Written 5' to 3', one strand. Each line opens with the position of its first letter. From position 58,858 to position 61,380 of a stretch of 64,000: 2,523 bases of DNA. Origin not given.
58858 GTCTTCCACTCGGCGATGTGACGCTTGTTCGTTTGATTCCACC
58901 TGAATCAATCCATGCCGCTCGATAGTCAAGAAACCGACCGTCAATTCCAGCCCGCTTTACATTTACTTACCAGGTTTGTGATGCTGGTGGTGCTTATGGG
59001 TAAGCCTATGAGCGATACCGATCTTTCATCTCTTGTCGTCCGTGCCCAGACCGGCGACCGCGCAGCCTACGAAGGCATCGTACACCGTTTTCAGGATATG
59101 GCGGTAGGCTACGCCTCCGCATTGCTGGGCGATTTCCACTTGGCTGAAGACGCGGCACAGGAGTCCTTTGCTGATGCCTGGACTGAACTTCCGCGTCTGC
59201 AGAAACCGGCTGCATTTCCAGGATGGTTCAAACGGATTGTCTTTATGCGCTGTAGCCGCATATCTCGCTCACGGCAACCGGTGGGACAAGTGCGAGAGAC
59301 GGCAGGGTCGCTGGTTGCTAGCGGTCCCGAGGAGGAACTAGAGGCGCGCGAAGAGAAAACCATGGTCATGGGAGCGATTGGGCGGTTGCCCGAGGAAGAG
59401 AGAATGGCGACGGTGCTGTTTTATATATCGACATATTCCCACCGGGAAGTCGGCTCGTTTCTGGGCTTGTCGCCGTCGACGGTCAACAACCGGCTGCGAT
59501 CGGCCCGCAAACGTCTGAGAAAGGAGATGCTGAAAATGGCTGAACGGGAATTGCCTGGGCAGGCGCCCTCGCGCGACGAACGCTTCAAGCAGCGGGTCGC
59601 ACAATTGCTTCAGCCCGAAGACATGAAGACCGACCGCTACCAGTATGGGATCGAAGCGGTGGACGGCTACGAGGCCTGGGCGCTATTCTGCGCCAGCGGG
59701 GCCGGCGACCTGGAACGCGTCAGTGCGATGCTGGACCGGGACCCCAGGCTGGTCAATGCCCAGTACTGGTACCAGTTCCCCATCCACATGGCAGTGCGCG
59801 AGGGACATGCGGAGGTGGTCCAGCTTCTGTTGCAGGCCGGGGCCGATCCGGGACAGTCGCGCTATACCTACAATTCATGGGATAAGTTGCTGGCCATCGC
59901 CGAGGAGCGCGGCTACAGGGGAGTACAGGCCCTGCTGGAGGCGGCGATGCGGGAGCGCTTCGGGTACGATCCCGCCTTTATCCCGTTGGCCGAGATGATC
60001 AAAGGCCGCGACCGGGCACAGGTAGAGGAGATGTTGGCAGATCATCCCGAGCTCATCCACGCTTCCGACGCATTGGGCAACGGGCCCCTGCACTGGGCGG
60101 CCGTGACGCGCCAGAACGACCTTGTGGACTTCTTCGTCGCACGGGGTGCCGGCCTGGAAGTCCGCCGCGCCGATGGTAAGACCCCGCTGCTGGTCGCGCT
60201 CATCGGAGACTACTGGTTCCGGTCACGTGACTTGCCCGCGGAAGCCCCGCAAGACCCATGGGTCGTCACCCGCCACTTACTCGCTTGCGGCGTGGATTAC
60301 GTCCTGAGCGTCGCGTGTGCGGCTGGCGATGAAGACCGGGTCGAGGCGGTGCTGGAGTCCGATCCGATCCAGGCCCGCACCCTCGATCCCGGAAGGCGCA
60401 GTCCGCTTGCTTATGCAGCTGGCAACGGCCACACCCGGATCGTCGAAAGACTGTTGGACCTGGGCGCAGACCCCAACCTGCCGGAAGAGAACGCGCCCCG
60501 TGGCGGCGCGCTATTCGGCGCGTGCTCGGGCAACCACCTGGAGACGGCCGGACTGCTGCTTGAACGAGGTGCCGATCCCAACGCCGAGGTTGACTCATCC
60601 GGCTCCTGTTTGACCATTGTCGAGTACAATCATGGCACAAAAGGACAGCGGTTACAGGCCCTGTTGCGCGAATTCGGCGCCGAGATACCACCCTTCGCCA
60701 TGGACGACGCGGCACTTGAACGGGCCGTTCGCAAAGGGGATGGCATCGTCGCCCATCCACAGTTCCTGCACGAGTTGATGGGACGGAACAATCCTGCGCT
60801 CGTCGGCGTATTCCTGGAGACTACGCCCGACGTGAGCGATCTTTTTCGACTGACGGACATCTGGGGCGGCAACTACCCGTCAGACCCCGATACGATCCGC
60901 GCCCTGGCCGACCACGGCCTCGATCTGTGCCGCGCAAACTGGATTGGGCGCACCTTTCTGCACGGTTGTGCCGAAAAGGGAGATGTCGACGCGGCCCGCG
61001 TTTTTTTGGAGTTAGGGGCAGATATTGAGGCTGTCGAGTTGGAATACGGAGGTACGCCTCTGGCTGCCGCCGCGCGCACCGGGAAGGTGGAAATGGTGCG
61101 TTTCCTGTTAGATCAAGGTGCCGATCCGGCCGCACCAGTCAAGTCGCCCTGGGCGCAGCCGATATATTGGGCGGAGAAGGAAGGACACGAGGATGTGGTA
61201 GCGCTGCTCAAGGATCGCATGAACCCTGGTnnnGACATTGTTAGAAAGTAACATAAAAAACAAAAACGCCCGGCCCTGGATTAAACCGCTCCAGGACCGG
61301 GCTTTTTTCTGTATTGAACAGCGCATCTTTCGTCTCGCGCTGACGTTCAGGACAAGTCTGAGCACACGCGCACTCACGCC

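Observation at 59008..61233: ECF sigma factor fused in-frame to a large ankyrin-repeat domain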

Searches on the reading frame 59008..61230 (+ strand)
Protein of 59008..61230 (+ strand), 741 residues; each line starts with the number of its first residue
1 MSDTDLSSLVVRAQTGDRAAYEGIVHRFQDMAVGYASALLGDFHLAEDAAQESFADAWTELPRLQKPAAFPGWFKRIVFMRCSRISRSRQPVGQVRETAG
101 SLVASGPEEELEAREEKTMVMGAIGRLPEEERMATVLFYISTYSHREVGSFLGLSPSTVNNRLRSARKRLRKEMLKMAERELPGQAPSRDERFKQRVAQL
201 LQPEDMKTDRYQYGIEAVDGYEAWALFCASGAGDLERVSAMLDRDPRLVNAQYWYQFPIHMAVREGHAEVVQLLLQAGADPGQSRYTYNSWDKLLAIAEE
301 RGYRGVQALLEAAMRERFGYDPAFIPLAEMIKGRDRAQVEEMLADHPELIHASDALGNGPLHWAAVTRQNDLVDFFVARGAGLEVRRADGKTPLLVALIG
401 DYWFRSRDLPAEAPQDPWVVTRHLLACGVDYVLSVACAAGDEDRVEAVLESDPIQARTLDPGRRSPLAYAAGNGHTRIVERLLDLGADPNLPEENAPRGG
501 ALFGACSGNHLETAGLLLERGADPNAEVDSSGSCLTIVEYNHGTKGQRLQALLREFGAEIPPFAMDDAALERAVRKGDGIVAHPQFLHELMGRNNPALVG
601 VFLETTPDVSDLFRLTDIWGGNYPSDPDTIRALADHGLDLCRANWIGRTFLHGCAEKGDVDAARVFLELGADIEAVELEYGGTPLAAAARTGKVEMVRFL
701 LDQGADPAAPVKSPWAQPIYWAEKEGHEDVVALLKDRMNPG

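Call 3: search_protein_families(library=pfam, proteins=[window:59008-61230:+], max_evalue=1)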
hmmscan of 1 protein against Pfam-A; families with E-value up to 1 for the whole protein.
window:59008-61230:+ (741 aa): 14 families
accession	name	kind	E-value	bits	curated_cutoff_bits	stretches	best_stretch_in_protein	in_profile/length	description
PF12796.13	Ank_2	-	2.3e-39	134.3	27.3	5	433-526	1-88/90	Ankyrin repeats (3 copies)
PF00023.36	Ank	-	3e-39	131.2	21.1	6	258-282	5-29/33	Ankyrin repeat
PF13606.12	Ank_3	-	1.3e-29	98.9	22.3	4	680-708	1-29/30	Ankyrin repeat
PF13637.12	Ank_4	-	2.7e-27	94.7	22.7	7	651-701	1-50/50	Ankyrin repeats (many copies)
PF13857.12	Ank_5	-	1.7e-26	92.5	27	4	453-494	6-47/56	Ankyrin repeats (many copies)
PF24521.3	Ank_KRIT1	-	3.1e-15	56.6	80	3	650-737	21-107/149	KRIT1 ankyrin-repeats domain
PF08281.18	Sigma70_r4_2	-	4.1e-10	39.6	25.7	1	120-170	4-54/54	Sigma-70, region 4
PF04542.20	Sigma70_r2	-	1.2e-07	31.8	24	1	25-83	2-62/71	Sigma-70 region 2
PF04545.22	Sigma70_r4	-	2.2e-07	30.7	24.1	1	123-172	1-50/50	Sigma-70, region 4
PF23745.1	ANK_LRRK2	-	0.00018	21.8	27.5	0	648-705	32-88/130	LRRK2 ANK repeat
PF07638.17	Sigma70_ECF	-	0.0016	18.8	21.1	1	88-174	97-183/185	ECF sigma factor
PF13412.12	HTH_24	-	0.052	13.6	21.9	1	144-165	19-40/48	Winged helix-turn-helix DNA-binding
PF18024.7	HTH_50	-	0.11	12.6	27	1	140-164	20-45/50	Helix-turn-helix domain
PF13384.12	HTH_23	-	0.17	12.2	24.6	1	129-164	4-39/50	Homeodomain-like domain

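Call 4: search_protein_families(library=ncbifam, proteins=[window:59008-61230:+], max_evalue=0.1)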
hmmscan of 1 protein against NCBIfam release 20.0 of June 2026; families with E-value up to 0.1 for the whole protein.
window:59008-61230:+ (741 aa): 89 families (the best 25 are shown)
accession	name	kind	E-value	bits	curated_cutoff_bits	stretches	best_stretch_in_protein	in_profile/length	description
NF004113.0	PRK05602.1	equivalog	3.6e-23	82.3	208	1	7-179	33-206/211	RNA polymerase sigma factor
TIGR02983.1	SigE-fam_strep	subfamily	1.7e-19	70.3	141.55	1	20-175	7-159/162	SigE family RNA polymerase sigma factor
NF007223.0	PRK09641.1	equivalog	3.4e-19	69.4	209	1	9-175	8-185/187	RNA polymerase sigma factor SigW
NF008888.0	PRK11922.1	equivalog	4.6e-19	69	204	1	7-177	18-199/231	RNA polymerase sigma factor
TIGR02985.1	Sig70_bacteroi1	subfamily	6.5e-19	68.7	126.4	1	20-174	2-162/162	RNA polymerase sigma-70 factor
NF041931.2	MzaA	equivalog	3.6e-18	65.8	800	1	658-736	13-89/726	MZA anti-phage system associated sigma-70 family RNA polymerase sigma factor MzaA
NF058625.1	sigma_PG0214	equivalog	8.1e-18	64.7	130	1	20-180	5-167/170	GFO_1088 family ECF-type sigma factor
NF007225.0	PRK09643.1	equivalog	1e-17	64.5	190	1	8-181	16-189/204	RNA polymerase sigma factor SigM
TIGR02948.1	SigW_bacill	equivalog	2.7e-17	63.4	243.1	1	10-175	9-185/187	RNA polymerase sigma factor SigW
TIGR02937.1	sigma70-ECF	superfamily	5.6e-17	61.9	42.9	1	20-174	2-165/165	sigma-70 family RNA polymerase sigma factor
NF007216.0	PRK09638.1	equivalog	1.5e-16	60.7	194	1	7-176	6-176/180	RNA polymerase sigma factor SigY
NF043023.1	T4SS_AnkH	equivalog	3.8e-16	58.9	600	3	465-566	34-129/467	Dot/Icm T4SS effector AnkH/LegA3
NF009171.0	PRK12518.1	equivalog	6.7e-16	58.7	208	1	7-172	15-182/191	RNA polymerase sigma factor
NF009190.0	PRK12538.1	equivalog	6.9e-16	58.6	303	1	7-182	51-226/233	RNA polymerase sigma factor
NF009166.1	PRK12513.1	equivalog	2.6e-15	56.6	206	1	7-177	10-189/193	RNA polymerase sigma factor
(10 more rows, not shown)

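Call 5: find_homologous_proteins(query=window:59008-61230:+, max_evalue=0.00001)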
Query window:59008-61230:+ (741 aa): 2823 proteins with E <= 0.00001 among 8000 candidates; the best 120 are listed.
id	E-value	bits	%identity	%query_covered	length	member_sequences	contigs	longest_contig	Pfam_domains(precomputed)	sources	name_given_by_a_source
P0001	0.0e+0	1673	99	100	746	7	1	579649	PF13606.13,PF13857.13,PF04545.23,PF12796.14,PF00023.37,PF04542.21,PF13637.13,PF08281.19,PF24521.3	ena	-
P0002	0.0e+0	1414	83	100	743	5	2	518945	PF13606.13,PF13857.13,PF04545.23,PF12796.14,PF00023.37,PF04542.21,PF13637.13,PF08281.19,PF24521.3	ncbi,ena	-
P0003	0.0e+0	1407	82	100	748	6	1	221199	PF13606.13,PF13857.13,PF04545.23,PF12796.14,PF00023.37,PF04542.21,PF13637.13,PF08281.19,PF24521.3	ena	-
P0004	0.0e+0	1402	82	100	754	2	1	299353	PF13606.13,PF13857.13,PF04545.23,PF12796.14,PF00023.37,PF04542.21,PF13637.13,PF08281.19,PF24521.3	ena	-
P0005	0.0e+0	1388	82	100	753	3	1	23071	PF13606.13,PF13857.13,PF04545.23,PF12796.14,PF00023.37,PF04542.21,PF13637.13,PF08281.19,PF24521.3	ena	-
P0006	0.0e+0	1375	81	100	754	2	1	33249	PF13606.13,PF13857.13,PF04545.23,PF12796.14,PF00023.37,PF04542.21,PF13637.13,PF08281.19,PF24521.3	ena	-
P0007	0.0e+0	1372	81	99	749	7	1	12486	PF13606.13,PF13857.13,PF04545.23,PF12796.14,PF00023.37,PF04542.21,PF13637.13,PF08281.19,PF24521.3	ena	-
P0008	0.0e+0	1287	81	94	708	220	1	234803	PF13606.13,PF13857.13,PF23745.2,PF04545.23,PF12796.14,PF00023.37,PF04542.21,PF13637.13,PF08281.19,PF24521.3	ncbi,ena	-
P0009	0.0e+0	1235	74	99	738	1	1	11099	PF13606.13,PF13857.13,PF04545.23,PF12796.14,PF00023.37,PF04542.21,PF13637.13,PF08281.19,PF24521.3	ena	-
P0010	0.0e+0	1226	73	99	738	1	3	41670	PF13606.13,PF13857.13,PF04545.23,PF12796.14,PF00023.37,PF04542.21,PF13637.13,PF08281.19,PF24521.3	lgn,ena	-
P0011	0.0e+0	1057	82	76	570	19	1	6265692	PF13606.13,PF13857.13,PF23745.2,PF12796.14,PF00023.37,PF13637.13,PF24521.3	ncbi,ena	-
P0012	0.0e+0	1050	81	78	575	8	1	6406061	PF13606.13,PF13857.13,PF12796.14,PF00023.37,PF13637.13,PF24521.3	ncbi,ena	-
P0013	0.0e+0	1044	81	76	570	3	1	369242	PF13606.13,PF13857.13,PF23745.2,PF12796.14,PF00023.37,PF13637.13,PF24521.3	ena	-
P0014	0.0e+0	1037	81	76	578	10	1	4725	PF13606.13,PF13857.13,PF23745.2,PF12796.14,PF00023.37,PF13637.13,PF24521.3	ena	-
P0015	0.0e+0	1027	84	72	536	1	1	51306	PF13606.13,PF13857.13,PF12796.14,PF00023.37,PF13637.13,PF24521.3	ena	-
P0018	2.1e-297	1006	61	100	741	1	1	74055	PF13606.13,PF13857.13,PF23745.2,PF04545.23,PF12796.14,PF00023.37,PF04542.21,PF13637.13,PF08281.19,PF24521.3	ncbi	-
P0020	3.1e-295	999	60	100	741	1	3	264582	PF13606.13,PF13857.13,PF04545.23,PF12796.14,PF00023.37,PF04542.21,PF13637.13,PF08281.19,PF24521.3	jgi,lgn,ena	-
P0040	1.6e-240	818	52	99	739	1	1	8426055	PF13606.13,PF13857.13,PF12796.14,PF00023.37,PF04542.21,PF13637.13,PF08281.19,PF24521.3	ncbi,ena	-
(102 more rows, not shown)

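Call 8: find_encoding_contigs(protein=P0011, flank=6000, max_places=3)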
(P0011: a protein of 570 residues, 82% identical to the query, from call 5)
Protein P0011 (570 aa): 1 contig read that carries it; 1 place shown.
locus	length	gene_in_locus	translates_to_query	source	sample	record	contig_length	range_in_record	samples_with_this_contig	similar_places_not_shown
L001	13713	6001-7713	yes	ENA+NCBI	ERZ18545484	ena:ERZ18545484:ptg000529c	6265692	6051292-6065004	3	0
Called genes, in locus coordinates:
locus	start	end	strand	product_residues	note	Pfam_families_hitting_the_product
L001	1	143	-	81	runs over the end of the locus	PF04636:PA26 (weak), PF02627:CMD (weak)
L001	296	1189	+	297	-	PF00149:Metallophos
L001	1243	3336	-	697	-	-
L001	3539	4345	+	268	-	PF00248:Aldo_ket_red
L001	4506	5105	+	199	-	PF19570:DUF6088, PF13338:AbiEi_4 (faint)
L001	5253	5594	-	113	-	PF18480:DUF5615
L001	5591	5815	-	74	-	PF04255:DUF433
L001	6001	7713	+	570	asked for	PF12796:Ank_2 (weak), PF13606:Ank_3 (faint), PF00023:Ank (weak), PF24521:Ank_KRIT1 (weak), PF12796:Ank_2, PF13637:Ank_4, PF00023:Ank (weak), PF12796:Ank_2 (weak), +2 more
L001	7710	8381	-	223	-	PF13673:Acetyltransf_10, PF00583:Acetyltransf_1, PF13508:Acetyltransf_7, PF08445:FR47 (faint)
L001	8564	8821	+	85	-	PF05016:ParE_toxin (weak)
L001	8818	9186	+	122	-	PF01381:HTH_3 (weak), PF13560:HTH_31 (weak)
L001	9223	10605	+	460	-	PF03629:SASA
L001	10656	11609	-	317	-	PF02653:BPD_transp_2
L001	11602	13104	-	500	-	PF00005:ABC_tran, PF13304:AAA_21 (faint), PF00005:ABC_tran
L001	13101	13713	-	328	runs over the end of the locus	PF00532:Peripla_BP_1, PF13407:Peripla_BP_4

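Call 27: search_solved_structures(query=window:59008-61230:+, max_evalue=0.001, show_alignments=0)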
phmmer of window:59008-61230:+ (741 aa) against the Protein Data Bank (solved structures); distinct sequences matched with E-value up to 0.001: 413 (the best 60 are shown).
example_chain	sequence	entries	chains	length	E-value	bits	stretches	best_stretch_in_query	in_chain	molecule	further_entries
4rlv_A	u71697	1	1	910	3.1e-54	187.6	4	642-739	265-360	Ankyrin-1, Ankyrin-2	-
7tw3_G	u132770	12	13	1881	1e-49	172.6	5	644-736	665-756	Ankyrin-1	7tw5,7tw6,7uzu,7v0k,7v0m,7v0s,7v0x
6mol_A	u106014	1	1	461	4.3e-47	163.9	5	631-729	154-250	Monoextended DARPin R12 (M_R12)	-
5y4d_A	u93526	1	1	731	4.7e-43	150.6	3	642-739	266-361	Ankyrin-1,Ankyrin-2,Ankyrin-2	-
6mok_A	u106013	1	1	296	1.7e-33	119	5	647-734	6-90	Dimeric DARPin ANR7 (A_distance_r7)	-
5le2_A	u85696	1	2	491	1.9e-33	118.8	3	341-526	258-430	DDD_D12_15_D12_15_D12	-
5y4f_A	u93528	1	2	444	2e-32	115.4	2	634-713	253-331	Ankyrin-2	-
5leb_A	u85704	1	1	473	5.5e-31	110.7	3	627-706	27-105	DDD_D12_06_D12_06_D12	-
5lec_A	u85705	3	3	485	7.1e-30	107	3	350-526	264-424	DDD_D12_12_D12_12_D12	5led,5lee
1n11_A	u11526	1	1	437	9e-30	106.7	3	644-736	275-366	Ankyrin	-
5vkq_A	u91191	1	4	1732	9.3e-30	106.6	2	646-736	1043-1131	No mechanoreceptor potential C isoform L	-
5jhq_A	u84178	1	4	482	1.1e-26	96.5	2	433-527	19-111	Tankyrase-1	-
4o60_A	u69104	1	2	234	1.2e-26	96.4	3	643-734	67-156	ANK-N5C-317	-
4qfv_A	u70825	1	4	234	3.6e-26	94.8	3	647-735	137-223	ANK-N5C-281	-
5lea_A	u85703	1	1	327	4e-25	91.3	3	627-734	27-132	DD_Off7_12_3G124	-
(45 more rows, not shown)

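Call 29: find_related_loci(query=A2, collection=genome_contigs, flank=10000)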
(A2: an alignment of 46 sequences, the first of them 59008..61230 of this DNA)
Query A2 (741 aa) in genome_contigs; peptide patterns used: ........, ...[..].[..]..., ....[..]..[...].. (x = any residue, [..] = any of these).
600 stretches matched a pattern (row limit reached: there are more); 495 encode a relative of the query (tblastn E <= 1e-3); the best 80 are kept; 80 distinct loci.
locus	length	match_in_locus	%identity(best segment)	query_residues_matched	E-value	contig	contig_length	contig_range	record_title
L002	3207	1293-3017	82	161-735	0e+0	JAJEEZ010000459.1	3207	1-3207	MAG: Candidatus Latescibacterota bacterium isolate p16x34bins.62 k141_160592, whole genome shotgun sequence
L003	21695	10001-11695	82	174-738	0e+0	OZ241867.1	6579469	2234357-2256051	MAG: Candidatus Latescibacterota bacterium isolate 402c3f40-99c9-4ff8-b352-fabea084b2f7 genome assembly, chromosome: 1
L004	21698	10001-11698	81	161-737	0e+0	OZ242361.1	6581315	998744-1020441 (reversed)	MAG: Candidatus Latescibacterota bacterium isolate c7d3165a-3b70-4ca6-a93c-9a173e2068a1 genome assembly, chromosome: 1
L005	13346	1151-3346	57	6-735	0e+0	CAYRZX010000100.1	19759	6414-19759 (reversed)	MAG TPA_asm: uncultured Gemmatimonas sp. isolate binchicken_co21_402 genome assembly, contig: NODE_1455_length_19759_cov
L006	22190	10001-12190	52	12-735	0e+0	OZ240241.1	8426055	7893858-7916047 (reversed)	MAG: Candidatus Latescibacterota bacterium isolate 5029ecf2-d60f-4a19-a35b-269815a0a5cf genome assembly, chromosome: 1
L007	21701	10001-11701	62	171-738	0e+0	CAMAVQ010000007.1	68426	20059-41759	MAG: Gemmatimonas phototrophica isolate MaH-09apr19-249 genome assembly, contig: MaH-09apr19-C697, whole genome shotgun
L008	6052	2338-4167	51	115-726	0e+0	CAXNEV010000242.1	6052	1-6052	MAG: Candidatus Latescibacterota bacterium isolate TH-08apr19-86 genome assembly, contig: TH-08apr19-C33421, whole genom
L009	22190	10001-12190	43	6-735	5e-171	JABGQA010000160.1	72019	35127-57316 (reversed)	MAG: Candidatus Poribacteria bacterium isolate co234_bin45 NODE_736_length_72019_cov_9.373742, whole genome shotgun sequ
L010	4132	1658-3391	52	166-740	2e-174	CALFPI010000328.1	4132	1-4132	MAG TPA_asm: uncultured Gemmatimonadaceae bacterium isolate ERR2206786_bin.69_CONCOCT_v1.1_MAG genome assembly, contig:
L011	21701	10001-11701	49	183-735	9e-158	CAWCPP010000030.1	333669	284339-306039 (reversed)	MAG: uncultured Planctomycetaceae bacterium isolate MFD09495.bin.1.19 genome assembly, contig: contig_3626, whole genome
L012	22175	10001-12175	39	5-735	6e-157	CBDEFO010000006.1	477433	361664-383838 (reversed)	MAG: Candidatus Latescibacterota bacterium isolate a4066e80-b4ac-45ed-9db6-0889b3e81570 genome assembly, contig: contig_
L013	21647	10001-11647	48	199-735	4e-154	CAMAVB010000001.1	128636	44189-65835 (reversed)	MAG: Candidatus Kuenenia stuttgartiensis isolate LH-05nov19-79 genome assembly, contig: LH-05nov19-C106, whole genome sh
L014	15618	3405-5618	38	6-741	7e-145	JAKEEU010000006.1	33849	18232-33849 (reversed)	MAG: candidate division KSB1 bacterium isolate PMV_1_maxbin.001 PMV_1_maxbin.001.k101_25253, whole genome shotgun sequen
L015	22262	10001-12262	38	1-741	1e-132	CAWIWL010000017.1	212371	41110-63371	MAG: uncultured Acidobacteriota bacterium isolate MFD04850.bin.1.225 genome assembly, contig: contig_492, whole genome s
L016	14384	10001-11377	46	202-659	1e-120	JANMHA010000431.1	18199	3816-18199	MAG: Pirellula sp. isolate OTE_70_metabat_354 OTE_70_k141_478917, whole genome shotgun sequence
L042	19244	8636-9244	44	5-205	5e-46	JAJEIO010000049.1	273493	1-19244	MAG: Candidatus Latescibacterota bacterium isolate p16x65bins.25 k141_890076, whole genome shotgun sequence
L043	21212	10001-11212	33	5-411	7e-46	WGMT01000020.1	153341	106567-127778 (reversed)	MAG: bacterium isolate RI_153 c_000000015802, whole genome shotgun sequence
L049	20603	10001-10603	46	5-199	2e-44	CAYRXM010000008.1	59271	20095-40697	MAG TPA_asm: uncultured Anaerolineae bacterium isolate binchicken_co43_70 genome assembly, contig: NODE_627_length_59271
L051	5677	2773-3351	49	5-197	2e-43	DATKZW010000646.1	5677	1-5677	MAG TPA_asm: Sumerlaeia bacterium isolate SMAG_U14255 k141_1234830, whole genome shotgun sequence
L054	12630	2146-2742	44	20-211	5e-43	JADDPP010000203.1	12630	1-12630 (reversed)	MAG: Rubrobacter sp. isolate LC5_2 AB19_LC5_1143_length_12646_cov_79, whole genome shotgun sequence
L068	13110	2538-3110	45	9-197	7e-40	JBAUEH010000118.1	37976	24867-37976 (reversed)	MAG: Candidatus Acidiferrales bacterium isolate MFD10743_ilm_asm_bin16 k127_126126, whole genome shotgun sequence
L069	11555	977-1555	44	13-204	2e-39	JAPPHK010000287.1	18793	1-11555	MAG: Nitrospinota bacterium isolate RHO1_bin_79 NODE_4522_length_18793_cov_8.804515, whole genome shotgun sequence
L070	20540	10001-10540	45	5-182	3e-39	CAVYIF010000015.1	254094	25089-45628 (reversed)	MAG: uncultured Chloroflexia bacterium isolate MFD05684.bin.2.144 genome assembly, contig: contig_57217, whole genome sh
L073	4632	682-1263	43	7-200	1e-38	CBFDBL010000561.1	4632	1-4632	MAG TPA_asm: uncultured bacterium isolate SRR26215675_binner12_Refined_65 genome assembly, contig: ERZ25073486.24628, wh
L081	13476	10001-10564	42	1-186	5e-37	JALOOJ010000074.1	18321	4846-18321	MAG: Anaerolineae bacterium isolate Prado100 scaffold_3672, whole genome shotgun sequence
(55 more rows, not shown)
